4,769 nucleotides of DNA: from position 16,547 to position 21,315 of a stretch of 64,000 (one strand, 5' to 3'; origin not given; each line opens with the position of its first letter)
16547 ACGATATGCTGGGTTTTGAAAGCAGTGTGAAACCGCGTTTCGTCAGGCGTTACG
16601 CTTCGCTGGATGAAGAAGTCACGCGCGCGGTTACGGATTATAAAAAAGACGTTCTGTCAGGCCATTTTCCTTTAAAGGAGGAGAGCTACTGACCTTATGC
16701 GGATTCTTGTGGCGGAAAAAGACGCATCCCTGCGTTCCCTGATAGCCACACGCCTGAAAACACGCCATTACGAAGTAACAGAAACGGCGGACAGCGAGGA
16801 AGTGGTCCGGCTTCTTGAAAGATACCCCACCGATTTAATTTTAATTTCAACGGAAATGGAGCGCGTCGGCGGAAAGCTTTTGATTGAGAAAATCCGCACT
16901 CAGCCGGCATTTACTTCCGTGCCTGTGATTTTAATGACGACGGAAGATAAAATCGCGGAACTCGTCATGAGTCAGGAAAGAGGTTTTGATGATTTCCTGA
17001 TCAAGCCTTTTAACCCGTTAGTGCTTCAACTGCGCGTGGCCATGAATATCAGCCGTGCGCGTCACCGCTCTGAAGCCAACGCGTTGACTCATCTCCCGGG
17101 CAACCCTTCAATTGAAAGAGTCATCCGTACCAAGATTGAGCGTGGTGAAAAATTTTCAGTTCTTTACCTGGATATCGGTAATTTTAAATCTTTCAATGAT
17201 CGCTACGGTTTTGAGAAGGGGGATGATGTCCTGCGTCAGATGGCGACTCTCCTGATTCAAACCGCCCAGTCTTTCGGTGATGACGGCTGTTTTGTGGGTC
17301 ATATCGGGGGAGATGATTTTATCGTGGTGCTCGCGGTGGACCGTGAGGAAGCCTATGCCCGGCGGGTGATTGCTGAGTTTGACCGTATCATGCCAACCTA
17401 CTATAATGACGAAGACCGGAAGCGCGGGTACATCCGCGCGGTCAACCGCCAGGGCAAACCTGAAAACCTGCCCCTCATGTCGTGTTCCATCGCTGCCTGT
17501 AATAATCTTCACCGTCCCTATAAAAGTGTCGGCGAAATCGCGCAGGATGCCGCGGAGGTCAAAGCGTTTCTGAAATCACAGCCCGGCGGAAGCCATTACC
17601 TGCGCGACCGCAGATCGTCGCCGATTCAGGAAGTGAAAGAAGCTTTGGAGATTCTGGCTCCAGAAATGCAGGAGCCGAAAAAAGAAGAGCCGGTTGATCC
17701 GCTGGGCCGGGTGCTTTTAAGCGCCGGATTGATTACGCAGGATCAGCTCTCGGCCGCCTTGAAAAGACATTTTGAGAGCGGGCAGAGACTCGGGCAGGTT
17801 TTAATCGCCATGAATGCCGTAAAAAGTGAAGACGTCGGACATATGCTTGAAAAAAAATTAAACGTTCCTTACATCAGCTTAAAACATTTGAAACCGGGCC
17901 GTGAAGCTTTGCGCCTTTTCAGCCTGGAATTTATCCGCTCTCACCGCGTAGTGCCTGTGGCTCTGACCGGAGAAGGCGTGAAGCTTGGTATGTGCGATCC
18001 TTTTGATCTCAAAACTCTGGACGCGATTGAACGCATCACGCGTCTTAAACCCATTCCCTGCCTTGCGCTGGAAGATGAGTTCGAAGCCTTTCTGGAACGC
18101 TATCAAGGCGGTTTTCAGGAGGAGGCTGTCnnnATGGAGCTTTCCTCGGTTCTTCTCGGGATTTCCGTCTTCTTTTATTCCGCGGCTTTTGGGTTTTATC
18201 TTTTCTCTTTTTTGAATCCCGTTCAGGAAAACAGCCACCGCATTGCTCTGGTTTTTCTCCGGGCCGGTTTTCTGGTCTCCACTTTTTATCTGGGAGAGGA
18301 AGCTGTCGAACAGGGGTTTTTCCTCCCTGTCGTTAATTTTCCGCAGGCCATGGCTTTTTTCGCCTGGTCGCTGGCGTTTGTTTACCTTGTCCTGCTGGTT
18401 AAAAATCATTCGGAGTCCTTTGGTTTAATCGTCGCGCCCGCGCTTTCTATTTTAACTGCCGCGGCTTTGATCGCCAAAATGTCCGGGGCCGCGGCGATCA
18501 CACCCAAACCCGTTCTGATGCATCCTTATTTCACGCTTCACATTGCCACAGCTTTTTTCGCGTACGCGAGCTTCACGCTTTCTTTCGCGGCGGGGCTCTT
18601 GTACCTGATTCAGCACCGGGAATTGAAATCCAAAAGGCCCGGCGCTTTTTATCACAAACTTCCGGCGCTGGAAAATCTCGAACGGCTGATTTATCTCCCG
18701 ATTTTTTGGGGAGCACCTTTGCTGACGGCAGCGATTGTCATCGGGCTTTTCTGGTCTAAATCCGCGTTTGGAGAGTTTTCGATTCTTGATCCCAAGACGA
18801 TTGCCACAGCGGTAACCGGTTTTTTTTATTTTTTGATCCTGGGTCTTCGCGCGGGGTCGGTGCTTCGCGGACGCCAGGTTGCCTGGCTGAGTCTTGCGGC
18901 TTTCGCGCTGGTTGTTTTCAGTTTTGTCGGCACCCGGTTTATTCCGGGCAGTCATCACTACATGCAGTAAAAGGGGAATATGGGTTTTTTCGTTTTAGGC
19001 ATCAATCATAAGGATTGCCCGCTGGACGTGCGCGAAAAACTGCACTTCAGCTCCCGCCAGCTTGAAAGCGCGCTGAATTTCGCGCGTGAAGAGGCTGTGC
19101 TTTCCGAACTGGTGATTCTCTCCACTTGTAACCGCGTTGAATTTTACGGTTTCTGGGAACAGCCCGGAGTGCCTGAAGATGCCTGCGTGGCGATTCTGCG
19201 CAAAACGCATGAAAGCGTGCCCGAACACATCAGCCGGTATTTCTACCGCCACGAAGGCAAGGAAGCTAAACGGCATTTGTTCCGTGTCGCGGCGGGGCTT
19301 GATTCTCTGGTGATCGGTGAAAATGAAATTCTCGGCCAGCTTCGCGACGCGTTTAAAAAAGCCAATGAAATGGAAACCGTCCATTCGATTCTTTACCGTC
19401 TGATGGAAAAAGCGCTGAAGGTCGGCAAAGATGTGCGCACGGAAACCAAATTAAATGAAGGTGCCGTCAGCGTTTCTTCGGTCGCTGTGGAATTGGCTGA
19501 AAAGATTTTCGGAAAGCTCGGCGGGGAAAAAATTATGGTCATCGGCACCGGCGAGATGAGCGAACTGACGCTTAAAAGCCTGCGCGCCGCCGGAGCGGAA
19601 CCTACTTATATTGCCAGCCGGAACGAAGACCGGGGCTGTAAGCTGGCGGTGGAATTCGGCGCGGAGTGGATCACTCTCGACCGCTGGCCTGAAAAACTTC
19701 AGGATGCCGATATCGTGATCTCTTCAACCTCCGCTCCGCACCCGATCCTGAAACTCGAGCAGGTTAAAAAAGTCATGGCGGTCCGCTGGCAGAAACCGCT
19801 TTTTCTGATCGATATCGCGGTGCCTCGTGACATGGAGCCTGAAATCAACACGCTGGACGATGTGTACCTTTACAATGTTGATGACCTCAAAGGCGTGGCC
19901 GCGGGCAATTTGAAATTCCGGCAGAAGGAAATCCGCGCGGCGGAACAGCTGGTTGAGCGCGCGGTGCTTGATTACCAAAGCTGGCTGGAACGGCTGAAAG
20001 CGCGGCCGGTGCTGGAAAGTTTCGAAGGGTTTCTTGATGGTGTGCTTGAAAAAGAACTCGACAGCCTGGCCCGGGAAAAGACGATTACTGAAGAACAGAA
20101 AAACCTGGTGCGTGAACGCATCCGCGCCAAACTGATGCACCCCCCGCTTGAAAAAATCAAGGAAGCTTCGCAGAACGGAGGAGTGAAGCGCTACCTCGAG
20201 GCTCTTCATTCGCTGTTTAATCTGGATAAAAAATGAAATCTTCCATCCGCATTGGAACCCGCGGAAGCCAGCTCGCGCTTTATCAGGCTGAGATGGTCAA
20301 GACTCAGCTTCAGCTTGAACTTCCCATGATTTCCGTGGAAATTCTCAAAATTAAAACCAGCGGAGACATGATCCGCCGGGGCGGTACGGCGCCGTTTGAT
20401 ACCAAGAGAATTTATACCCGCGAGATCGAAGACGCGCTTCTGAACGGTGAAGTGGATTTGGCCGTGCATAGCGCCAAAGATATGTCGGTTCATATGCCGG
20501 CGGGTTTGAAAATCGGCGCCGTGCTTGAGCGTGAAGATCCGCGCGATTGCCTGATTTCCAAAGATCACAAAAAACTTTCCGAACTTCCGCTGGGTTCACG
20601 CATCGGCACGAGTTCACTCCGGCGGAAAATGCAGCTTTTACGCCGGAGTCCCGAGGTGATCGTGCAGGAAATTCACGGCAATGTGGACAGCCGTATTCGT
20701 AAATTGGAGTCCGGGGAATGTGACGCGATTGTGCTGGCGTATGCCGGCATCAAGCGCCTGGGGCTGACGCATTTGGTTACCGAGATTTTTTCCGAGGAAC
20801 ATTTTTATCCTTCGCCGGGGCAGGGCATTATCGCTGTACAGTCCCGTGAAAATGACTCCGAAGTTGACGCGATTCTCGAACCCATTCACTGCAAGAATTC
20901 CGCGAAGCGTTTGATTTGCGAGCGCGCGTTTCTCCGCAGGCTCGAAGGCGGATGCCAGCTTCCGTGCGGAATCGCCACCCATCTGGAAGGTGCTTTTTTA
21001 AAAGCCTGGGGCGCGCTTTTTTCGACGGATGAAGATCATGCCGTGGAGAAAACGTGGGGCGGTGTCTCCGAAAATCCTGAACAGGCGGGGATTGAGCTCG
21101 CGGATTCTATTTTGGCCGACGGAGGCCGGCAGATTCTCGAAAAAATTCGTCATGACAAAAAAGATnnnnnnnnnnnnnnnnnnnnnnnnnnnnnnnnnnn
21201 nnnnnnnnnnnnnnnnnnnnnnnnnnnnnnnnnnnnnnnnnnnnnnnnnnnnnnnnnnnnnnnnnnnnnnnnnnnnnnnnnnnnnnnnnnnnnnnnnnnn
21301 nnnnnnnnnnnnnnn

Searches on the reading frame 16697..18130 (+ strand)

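Call 81: search_protein_families(library=pfam, proteins=[window:16697-18130:+], max_evalue=0.00001)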
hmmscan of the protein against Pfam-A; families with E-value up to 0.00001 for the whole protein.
window:16697-18130:+ (478 aa): 3 families
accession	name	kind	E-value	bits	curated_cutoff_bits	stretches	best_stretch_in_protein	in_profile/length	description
PF05157.20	MshEN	-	1.3e-21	76.8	23.1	1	388-472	1-86/90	MshEN domain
PF00072.30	Response_reg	-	2.8e-17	63.3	30.2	1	3-113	1-109/111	Response regulator receiver domain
PF00990.26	GGDEF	-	3.5e-15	56.6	23.8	1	130-221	6-100/161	Diguanylate cyclase, GGDEF domain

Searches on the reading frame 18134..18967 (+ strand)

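Call 81: search_protein_families(library=pfam, proteins=[window:18134-18967:+], max_evalue=0.00001)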
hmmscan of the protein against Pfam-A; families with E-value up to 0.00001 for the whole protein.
window:18134-18967:+ (278 aa): 1 family
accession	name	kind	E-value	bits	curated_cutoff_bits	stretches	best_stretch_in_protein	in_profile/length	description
PF01578.25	Cytochrom_C_asm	-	9.6e-27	94.4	29.9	1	67-271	2-208/212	Cytochrome C assembly protein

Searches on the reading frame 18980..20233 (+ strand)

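Call 81: search_protein_families(library=pfam, proteins=[window:18980-20233:+], max_evalue=0.00001)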
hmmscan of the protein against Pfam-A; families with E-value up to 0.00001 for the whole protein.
window:18980-20233:+ (418 aa): 3 families
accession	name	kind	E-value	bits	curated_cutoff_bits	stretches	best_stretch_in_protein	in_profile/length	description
PF05201.20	GlutR_N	-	1.7e-48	164.7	27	1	6-156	1-151/151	Glutamyl-tRNAGlu reductase, N-terminal domain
PF01488.26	Shikimate_DH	-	1.5e-39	135.6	24.3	1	171-306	1-138/138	Shikimate / quinate 5-dehydrogenase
PF00745.25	GlutR_dimer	-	8.3e-13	49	22.9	1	320-415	1-99/99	Glutamyl-tRNAGlu reductase, dimerisation domain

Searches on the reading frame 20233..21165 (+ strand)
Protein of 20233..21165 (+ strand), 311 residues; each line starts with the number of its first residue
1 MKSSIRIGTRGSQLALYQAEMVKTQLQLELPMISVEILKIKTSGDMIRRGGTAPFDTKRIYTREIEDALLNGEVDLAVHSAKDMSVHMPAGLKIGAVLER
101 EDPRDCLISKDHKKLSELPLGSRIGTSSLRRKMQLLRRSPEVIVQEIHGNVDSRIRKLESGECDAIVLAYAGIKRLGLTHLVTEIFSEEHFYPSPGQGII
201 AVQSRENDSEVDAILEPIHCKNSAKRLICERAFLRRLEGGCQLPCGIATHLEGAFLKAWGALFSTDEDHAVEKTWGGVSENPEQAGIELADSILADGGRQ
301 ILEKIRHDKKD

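Call 81: search_protein_families(library=pfam, proteins=[window:20233-21165:+], max_evalue=0.00001)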
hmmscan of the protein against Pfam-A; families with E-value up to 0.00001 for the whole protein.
window:20233-21165:+ (311 aa): 2 families
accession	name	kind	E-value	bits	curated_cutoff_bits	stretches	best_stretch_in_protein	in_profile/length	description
PF01379.25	Porphobil_deam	-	2.2e-75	253.2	22.1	1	5-211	1-205/207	Porphobilinogen deaminase, dipyromethane cofactor binding domain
PF03900.20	Porphobil_deamC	-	1.9e-11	44.6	26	1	226-294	3-73/74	Porphobilinogen deaminase, C-terminal domain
